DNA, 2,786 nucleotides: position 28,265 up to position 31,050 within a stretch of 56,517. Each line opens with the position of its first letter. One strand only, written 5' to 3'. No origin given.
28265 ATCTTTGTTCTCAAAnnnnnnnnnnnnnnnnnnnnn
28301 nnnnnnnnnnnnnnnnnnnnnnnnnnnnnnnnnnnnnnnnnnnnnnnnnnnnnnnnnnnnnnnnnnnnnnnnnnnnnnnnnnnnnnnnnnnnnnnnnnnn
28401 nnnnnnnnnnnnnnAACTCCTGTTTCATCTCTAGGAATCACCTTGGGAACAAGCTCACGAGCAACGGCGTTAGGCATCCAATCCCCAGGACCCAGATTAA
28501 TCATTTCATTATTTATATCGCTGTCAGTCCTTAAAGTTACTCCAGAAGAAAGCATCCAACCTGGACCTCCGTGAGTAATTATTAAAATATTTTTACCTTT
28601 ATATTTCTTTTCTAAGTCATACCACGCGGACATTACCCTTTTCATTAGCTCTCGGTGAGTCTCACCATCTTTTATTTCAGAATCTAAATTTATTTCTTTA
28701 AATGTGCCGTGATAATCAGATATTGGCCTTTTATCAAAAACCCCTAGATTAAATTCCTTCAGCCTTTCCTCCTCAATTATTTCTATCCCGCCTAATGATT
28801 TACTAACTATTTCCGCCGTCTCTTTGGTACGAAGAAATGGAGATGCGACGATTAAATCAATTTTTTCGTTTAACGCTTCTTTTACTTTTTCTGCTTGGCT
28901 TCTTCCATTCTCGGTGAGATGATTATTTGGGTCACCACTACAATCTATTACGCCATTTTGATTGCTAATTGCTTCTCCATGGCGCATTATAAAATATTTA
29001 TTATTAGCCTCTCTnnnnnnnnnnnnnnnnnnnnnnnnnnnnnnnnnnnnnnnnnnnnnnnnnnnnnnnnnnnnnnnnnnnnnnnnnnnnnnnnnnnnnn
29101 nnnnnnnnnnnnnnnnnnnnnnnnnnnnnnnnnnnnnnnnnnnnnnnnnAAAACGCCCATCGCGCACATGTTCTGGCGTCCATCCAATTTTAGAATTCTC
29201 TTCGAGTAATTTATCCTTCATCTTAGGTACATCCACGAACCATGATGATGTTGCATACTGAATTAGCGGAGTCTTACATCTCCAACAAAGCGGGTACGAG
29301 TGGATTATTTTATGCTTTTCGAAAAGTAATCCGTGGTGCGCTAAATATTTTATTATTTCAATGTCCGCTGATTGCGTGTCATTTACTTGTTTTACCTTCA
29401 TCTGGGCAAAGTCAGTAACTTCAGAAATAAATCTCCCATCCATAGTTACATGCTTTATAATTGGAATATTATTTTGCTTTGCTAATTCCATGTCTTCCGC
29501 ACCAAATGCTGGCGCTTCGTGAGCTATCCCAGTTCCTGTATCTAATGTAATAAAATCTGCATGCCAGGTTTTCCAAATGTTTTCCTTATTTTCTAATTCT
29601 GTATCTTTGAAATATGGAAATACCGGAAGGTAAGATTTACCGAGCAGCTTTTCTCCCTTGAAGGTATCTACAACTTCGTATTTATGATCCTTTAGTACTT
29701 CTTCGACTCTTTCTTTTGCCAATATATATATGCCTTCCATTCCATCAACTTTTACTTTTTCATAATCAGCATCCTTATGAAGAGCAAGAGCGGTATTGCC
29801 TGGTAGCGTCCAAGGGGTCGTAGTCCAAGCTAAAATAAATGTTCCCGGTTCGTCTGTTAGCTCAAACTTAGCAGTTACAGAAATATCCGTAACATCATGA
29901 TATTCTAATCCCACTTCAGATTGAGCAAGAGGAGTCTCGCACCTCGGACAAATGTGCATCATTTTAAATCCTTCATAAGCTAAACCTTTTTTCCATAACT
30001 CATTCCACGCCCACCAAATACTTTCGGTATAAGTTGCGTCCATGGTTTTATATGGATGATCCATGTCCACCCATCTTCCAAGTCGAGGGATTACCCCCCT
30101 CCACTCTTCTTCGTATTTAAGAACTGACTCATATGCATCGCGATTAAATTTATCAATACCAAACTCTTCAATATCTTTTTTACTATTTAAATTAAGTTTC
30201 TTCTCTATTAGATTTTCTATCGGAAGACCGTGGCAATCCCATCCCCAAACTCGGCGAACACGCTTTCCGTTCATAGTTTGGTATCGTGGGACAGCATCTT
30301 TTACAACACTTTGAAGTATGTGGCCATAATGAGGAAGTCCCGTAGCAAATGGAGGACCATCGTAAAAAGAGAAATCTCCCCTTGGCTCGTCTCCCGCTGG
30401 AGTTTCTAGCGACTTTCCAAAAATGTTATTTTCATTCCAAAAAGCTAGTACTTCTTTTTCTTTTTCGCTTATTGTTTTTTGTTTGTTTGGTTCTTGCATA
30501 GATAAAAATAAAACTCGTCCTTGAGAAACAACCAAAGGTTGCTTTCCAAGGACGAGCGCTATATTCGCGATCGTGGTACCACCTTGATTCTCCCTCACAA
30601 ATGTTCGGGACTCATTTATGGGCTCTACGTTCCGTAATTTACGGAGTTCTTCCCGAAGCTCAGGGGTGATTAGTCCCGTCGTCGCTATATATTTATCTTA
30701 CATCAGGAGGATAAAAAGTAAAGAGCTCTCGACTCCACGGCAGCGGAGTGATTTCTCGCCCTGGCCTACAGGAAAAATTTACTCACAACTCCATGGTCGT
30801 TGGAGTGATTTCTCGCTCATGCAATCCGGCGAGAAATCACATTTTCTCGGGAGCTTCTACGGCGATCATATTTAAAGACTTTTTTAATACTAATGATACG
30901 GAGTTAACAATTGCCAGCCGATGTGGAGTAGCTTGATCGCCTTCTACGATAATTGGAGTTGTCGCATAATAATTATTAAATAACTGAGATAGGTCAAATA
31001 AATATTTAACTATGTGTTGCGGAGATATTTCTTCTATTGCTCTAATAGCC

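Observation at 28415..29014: Complete histidine-phosphatase (PGAM-like) domain inserted in frame inside the catalytic core of isoleucyl-tRNA synthetase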

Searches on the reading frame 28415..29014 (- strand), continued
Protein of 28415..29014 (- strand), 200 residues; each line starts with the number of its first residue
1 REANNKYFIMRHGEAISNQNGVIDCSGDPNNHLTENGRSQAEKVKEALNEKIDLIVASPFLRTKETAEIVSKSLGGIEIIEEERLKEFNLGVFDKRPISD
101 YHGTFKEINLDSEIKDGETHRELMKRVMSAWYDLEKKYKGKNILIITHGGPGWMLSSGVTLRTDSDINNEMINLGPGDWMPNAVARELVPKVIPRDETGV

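Call 52: find_encoding_contigs(protein=P0141, flank=5000, max_places=2)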
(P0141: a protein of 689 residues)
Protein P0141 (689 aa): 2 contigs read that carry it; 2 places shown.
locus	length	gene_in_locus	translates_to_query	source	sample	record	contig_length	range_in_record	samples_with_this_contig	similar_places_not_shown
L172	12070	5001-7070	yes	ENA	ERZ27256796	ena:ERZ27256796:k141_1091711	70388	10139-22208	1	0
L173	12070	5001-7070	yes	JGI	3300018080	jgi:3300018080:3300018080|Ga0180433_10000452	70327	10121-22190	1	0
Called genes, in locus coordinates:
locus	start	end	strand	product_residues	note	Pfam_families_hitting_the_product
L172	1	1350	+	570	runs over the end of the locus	PF14716:HHH_8, PF00633:HHH (faint), PF14520:HHH_5 (weak), PF14791:DNA_pol_B_thumb, PF02811:PHP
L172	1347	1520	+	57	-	-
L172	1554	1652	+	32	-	-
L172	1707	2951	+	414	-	PF21269:TreT_GT1, PF00534:Glycos_transf_1, PF13692:Glyco_trans_1_4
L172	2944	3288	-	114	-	PF00453:Ribosomal_L20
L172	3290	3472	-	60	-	PF01632:Ribosomal_L35p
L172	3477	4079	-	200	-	PF05198:IF3_N, PF00707:IF3_C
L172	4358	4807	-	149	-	PF01668:SmpB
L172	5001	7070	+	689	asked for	PF03485:Arg_tRNA_synt_N, PF00750:tRNA-synt_1d, PF05746:DALR_1, PF00300:His_Phos_1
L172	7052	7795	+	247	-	PF11967:RecO_N, PF02565:RecO_C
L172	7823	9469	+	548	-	PF24595:DUF7619 (faint)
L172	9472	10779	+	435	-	PF00587:tRNA-synt_2b, PF03129:HGTP_anticodon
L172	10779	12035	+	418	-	PF00675:Peptidase_M16, PF05193:Peptidase_M16_C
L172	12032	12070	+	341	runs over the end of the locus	PF01594:AI-2E_transport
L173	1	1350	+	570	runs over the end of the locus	PF14716:HHH_8, PF00633:HHH (faint), PF14520:HHH_5 (weak), PF14791:DNA_pol_B_thumb, PF02811:PHP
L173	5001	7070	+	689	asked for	PF03485:Arg_tRNA_synt_N, PF00750:tRNA-synt_1d, PF05746:DALR_1, PF00300:His_Phos_1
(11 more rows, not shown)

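Call 53: find_encoding_contigs(protein=P0148, flank=4000, max_places=2)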
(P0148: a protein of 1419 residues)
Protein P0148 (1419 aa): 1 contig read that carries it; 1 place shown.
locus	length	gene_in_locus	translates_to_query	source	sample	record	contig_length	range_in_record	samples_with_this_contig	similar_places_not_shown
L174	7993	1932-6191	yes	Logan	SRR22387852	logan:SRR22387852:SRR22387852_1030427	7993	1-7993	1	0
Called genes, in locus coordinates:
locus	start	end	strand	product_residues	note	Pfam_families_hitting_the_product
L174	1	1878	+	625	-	?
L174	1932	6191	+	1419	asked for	PF00133:tRNA-synt_1, PF09334:tRNA-synt_1g (faint), PF00300:His_Phos_1, PF00133:tRNA-synt_1, PF00300:His_Phos_1, PF08264:Anticodon_1, PF19302:DUF5915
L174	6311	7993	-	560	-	?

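Call 70: search_protein_families(library=padloc, proteins=[window:28415-29014:-], max_evalue=0.01)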
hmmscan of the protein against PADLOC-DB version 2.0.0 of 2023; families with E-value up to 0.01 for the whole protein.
window:28415-29014:- (200 aa): 1 family
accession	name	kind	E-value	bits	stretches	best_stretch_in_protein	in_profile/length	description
PDLC03897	NsnC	-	0.0047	14.7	1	40-124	29-111/298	-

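Call 80: find_encoding_contigs(protein=P0233, flank=5000, max_places=2)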
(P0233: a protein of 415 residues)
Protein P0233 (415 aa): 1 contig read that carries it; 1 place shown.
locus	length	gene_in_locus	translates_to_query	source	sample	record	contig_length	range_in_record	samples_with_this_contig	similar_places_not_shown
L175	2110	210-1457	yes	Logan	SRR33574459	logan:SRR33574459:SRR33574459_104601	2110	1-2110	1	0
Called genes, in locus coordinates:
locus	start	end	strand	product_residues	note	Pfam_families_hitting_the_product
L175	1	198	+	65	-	?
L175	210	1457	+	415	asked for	PF00300:His_Phos_1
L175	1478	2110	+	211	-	?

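Call 95: find_encoding_contigs(protein=P0165, flank=3000, max_places=3)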
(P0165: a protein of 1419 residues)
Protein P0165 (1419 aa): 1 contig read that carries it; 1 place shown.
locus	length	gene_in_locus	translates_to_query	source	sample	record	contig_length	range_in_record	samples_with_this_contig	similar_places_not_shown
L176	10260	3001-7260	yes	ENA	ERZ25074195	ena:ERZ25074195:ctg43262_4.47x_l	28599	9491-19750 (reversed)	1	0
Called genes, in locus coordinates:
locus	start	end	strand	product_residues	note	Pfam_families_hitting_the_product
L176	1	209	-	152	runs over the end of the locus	PF06695:Sm_multidrug_ex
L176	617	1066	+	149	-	PF13083:KH_KhpA-B (weak), PF01424:R3H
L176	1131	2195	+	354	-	PF00793:DAHP_synth_1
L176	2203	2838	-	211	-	PF00156:Pribosyltran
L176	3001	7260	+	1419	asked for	PF00133:tRNA-synt_1, PF09334:tRNA-synt_1g (weak), PF00300:His_Phos_1, PF00133:tRNA-synt_1, PF00300:His_Phos_1, PF08264:Anticodon_1, PF19302:DUF5915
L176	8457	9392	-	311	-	-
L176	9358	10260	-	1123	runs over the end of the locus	PF00395:SLH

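Call 96: find_encoding_contigs(protein=P0271, flank=3000, max_places=3)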
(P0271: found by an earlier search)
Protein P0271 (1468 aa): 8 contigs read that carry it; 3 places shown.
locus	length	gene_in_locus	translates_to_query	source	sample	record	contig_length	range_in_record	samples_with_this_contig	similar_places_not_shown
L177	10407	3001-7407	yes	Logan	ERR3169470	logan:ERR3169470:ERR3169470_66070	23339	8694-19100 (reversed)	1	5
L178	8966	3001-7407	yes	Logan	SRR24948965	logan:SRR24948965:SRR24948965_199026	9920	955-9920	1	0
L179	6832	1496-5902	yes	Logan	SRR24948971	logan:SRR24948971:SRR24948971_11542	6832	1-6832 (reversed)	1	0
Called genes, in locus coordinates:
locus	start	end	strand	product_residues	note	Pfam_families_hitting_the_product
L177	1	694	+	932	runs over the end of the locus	PF13328:HD_4, PF01966:HD, PF04607:RelA_SpoT, PF19296:RelA_AH (weak)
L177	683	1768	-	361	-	-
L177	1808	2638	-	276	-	-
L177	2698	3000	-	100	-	-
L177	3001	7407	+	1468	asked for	PF00133:tRNA-synt_1, PF09334:tRNA-synt_1g (faint), PF00300:His_Phos_1, PF00133:tRNA-synt_1, PF08264:Anticodon_1, PF19302:DUF5915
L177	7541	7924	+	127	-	PF04020:Phage_holin_4_2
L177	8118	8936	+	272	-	PF00395:SLH (faint)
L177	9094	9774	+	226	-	PF09335:VTT_dom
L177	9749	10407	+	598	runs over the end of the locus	PF04932:Wzy_C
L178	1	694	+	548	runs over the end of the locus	?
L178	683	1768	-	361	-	-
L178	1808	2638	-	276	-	-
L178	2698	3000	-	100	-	-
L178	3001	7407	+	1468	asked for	PF00133:tRNA-synt_1, PF09334:tRNA-synt_1g (faint), PF00300:His_Phos_1, PF00133:tRNA-synt_1, PF08264:Anticodon_1, PF19302:DUF5915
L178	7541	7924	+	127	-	PF04020:Phage_holin_4_2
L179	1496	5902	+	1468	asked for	PF00133:tRNA-synt_1, PF09334:tRNA-synt_1g (faint), PF00300:His_Phos_1, PF00133:tRNA-synt_1, PF08264:Anticodon_1, PF19302:DUF5915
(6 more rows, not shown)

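Call 101: search_protein_families(library=ncbifam, proteins=[P0123, P0165, P0141], max_evalue=1e-10)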
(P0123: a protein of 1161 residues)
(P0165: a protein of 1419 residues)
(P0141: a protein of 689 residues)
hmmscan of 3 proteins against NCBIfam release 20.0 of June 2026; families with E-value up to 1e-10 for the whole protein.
P0123 (1161 aa): 33 families (the best 25 are shown)
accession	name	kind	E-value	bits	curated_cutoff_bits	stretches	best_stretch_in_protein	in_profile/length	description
NF004349.1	PRK05729.1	equivalog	1.3e-122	410.8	704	3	2-225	1-229/860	valine--tRNA ligase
TIGR00422.1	valS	equivalog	1.5e-113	380.5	612.1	3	1-225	1-235/863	valine--tRNA ligase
NF011492.0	PRK14900.1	equivalog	5.8e-90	302.5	1783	3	2-225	10-244/1044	valine--tRNA ligase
TIGR03162.1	ribazole_cobC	equivalog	2.3e-81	271.4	162.9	3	887-1048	1-168/176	alpha-ribazole phosphatase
NF005567.0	PRK07238.1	equivalog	1.5e-72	245.1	326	3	423-585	176-336/378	bifunctional RNase H/acid phosphatase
NF038349.1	dPGM_arch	equivalog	8.8e-72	241.1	225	4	888-1013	2-124/194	2,3-diphosphoglycerate-dependent phosphoglycerate mutase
NF002901.0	PRK03482.1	equivalog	9.5e-68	228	261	3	426-584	3-159/215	2,3-diphosphoglycerate-dependent phosphoglycerate mutase GpmB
TIGR00392.1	ileS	equivalog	9.5e-59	199.4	621.4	1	5-417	6-430/861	isoleucine--tRNA ligase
NF009687.0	PRK13208.1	equivalog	1.6e-58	198.6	738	2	2-225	7-234/801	valine--tRNA ligase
NF011580.0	PRK15004.1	equivalog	4.3e-58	196.6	250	3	886-1047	2-172/203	adenosylcobalamin/alpha-ribazole phosphatase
NF045917.1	PhserinePhPspA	equivalog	3.6e-52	177.1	350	2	426-623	3-197/211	phosphoserine phosphatase PspA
TIGR03848.1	MSMEG_4193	subfamily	1.1e-48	165.4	203.85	2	887-980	2-94/204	MSMEG_4193 family putative phosphomutase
TIGR00249.1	sixA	equivalog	1.1e-36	126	74.5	0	887-966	3-79/154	phosphohistidine phosphatase SixA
NF002339.0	PRK01295.1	equivalog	1.2e-36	126.1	316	1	885-977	3-98/206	2,3-bisphosphoglycerate-dependent phosphoglycerate mutase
NF009993.0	PRK13462.1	equivalog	1.4e-34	119.5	226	1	884-1031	5-154/203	acid phosphatase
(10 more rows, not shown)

P0165 (1419 aa): 28 families (the best 25 are shown)
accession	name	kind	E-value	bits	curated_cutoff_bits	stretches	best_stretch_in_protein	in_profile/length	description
TIGR00392.1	ileS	equivalog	3.4e-245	816.2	621.4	3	16-576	9-559/861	isoleucine--tRNA ligase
NF000258.1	MupB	exception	6.1e-175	583.8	1900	3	19-587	9-547/1033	mupirocin-resistant isoleucine--tRNA ligase MupB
NF000257.1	MupA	exception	2.8e-173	578.2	1900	3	20-566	10-522/1024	mupirocin-resistant isoleucine--tRNA ligase MupA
TIGR00422.1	valS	equivalog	1.6e-107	360.6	612.1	4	15-242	7-225/863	valine--tRNA ligase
NF009687.0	PRK13208.1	equivalog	1.6e-101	340.8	738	4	14-244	11-226/801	valine--tRNA ligase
NF004349.1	PRK05729.1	equivalog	5.2e-86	289.6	704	4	15-206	6-191/860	valine--tRNA ligase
NF040702.1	ileS_w_GNAT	exception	1.9e-81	274.1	1999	3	19-264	23-276/1100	isoleucine--tRNA ligase, N-acetyltransferase domain-containing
NF011492.0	PRK14900.1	equivalog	6.1e-48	163.4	1783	2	334-568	270-472/1044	valine--tRNA ligase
NF000540.1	alt_ValS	exception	5.2e-46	157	900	1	393-568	336-514/827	valine--tRNA ligase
NF038349.1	dPGM_arch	equivalog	3.5e-42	144.5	225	2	890-1036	2-147/194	2,3-diphosphoglycerate-dependent phosphoglycerate mutase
NF008957.0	PRK12300.1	subfamily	8e-42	143.2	677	1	18-350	9-316/946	leucine--tRNA ligase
NF005567.0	PRK07238.1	equivalog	1e-38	133.6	326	2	880-1030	171-330/378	bifunctional RNase H/acid phosphatase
TIGR00396.1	leuS_bact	equivalog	1.5e-35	122.6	548.4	1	19-195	7-164/843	leucine--tRNA ligase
TIGR03162.1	ribazole_cobC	equivalog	6.9e-35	120.1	162.9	2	580-729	2-151/176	alpha-ribazole phosphatase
TIGR00395.1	leuS_arch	equivalog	6.9e-34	117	648.5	1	19-350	4-310/938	leucine--tRNA ligase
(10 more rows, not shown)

P0141 (689 aa): 11 families
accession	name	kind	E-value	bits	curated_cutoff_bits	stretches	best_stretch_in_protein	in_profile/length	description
TIGR00456.1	argS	equivalog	3.4e-121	405.4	261.65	2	187-503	230-569/569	arginine--tRNA ligase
NF002446.0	PRK01611.3-3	equivalog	9.3e-58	196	399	2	8-176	11-180/636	arginine--tRNA ligase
NF002447.0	PRK01611.3-4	equivalog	5.4e-55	187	460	2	2-166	5-164/613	arginine--tRNA ligase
NF045898.1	ArgS_rel_codon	equivalog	3.2e-28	99.2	340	2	349-503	171-327/327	ArgS-related anticodon-binding protein NrtL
NF038349.1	dPGM_arch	equivalog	3.3e-20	72.8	225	1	510-670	3-155/194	2,3-diphosphoglycerate-dependent phosphoglycerate mutase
NF005567.0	PRK07238.1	equivalog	5.7e-20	72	326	1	507-663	179-338/378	bifunctional RNase H/acid phosphatase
TIGR03162.1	ribazole_cobC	equivalog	1.1e-19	70.6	162.9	1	510-668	3-160/176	alpha-ribazole phosphatase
NF045917.1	PhserinePhPspA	equivalog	5.6e-17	62.1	350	1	536-666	27-164/211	phosphoserine phosphatase PspA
NF002901.0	PRK03482.1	equivalog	1.2e-15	57.7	261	1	509-664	5-162/215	2,3-diphosphoglycerate-dependent phosphoglycerate mutase GpmB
TIGR03848.1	MSMEG_4193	subfamily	2.4e-11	43.5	203.85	1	510-654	4-154/204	MSMEG_4193 family putative phosphomutase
NF002339.0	PRK01295.1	equivalog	4.8e-11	42.5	316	0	510-675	7-181/206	2,3-bisphosphoglycerate-dependent phosphoglycerate mutase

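Call 103: find_encoding_contigs(protein=P0123, flank=3000, max_places=3)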
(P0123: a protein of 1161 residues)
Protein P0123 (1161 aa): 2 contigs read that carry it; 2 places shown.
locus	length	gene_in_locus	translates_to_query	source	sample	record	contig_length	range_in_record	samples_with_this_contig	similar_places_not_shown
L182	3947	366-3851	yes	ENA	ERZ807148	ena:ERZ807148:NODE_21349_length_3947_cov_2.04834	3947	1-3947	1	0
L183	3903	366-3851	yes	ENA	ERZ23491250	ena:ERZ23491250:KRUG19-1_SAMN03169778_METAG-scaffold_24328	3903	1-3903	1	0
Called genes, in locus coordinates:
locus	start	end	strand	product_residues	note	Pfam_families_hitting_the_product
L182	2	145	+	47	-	?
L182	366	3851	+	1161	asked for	PF00133:tRNA-synt_1, PF09334:tRNA-synt_1g, PF00300:His_Phos_1, PF00133:tRNA-synt_1, PF00300:His_Phos_1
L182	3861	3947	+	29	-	?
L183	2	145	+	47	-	?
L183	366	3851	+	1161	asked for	PF00133:tRNA-synt_1, PF09334:tRNA-synt_1g, PF00300:His_Phos_1, PF00133:tRNA-synt_1, PF00300:His_Phos_1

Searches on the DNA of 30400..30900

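Call 60: search_rna_families(source=window, start=30400, end=30900, threshold=evalue, max_evalue=1)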
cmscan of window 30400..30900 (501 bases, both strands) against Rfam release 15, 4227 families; matches with E-value up to 1: 3.
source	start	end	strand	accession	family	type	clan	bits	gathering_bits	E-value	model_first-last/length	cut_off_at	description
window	30545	30691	-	RF00230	T-box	Cis-reg; leader;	-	31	93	3.6e-05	1-219/219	no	T-box leader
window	30449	30561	+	RF00443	SNORA27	Gene; snRNA; snoRNA; HACA-box;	CL00032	18.2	64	0.91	1-127/127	no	Small nucleolar RNA SNORA27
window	30400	30491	-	RF01675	CrcZ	Gene; sRNA;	-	12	95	0.51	1-94/398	3'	Pseudomonas sRNA CrcZ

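Call 62: search_rna_families(source=window, start=30480, end=30840, threshold=evalue, max_evalue=0.01, show_alignments=1)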
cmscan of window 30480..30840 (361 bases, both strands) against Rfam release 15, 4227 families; matches with E-value up to 0.01: 1.
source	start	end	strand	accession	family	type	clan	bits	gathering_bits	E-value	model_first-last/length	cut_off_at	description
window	30545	30691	-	RF00230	T-box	Cis-reg; leader;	-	31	93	2.6e-05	1-219/219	no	T-box leader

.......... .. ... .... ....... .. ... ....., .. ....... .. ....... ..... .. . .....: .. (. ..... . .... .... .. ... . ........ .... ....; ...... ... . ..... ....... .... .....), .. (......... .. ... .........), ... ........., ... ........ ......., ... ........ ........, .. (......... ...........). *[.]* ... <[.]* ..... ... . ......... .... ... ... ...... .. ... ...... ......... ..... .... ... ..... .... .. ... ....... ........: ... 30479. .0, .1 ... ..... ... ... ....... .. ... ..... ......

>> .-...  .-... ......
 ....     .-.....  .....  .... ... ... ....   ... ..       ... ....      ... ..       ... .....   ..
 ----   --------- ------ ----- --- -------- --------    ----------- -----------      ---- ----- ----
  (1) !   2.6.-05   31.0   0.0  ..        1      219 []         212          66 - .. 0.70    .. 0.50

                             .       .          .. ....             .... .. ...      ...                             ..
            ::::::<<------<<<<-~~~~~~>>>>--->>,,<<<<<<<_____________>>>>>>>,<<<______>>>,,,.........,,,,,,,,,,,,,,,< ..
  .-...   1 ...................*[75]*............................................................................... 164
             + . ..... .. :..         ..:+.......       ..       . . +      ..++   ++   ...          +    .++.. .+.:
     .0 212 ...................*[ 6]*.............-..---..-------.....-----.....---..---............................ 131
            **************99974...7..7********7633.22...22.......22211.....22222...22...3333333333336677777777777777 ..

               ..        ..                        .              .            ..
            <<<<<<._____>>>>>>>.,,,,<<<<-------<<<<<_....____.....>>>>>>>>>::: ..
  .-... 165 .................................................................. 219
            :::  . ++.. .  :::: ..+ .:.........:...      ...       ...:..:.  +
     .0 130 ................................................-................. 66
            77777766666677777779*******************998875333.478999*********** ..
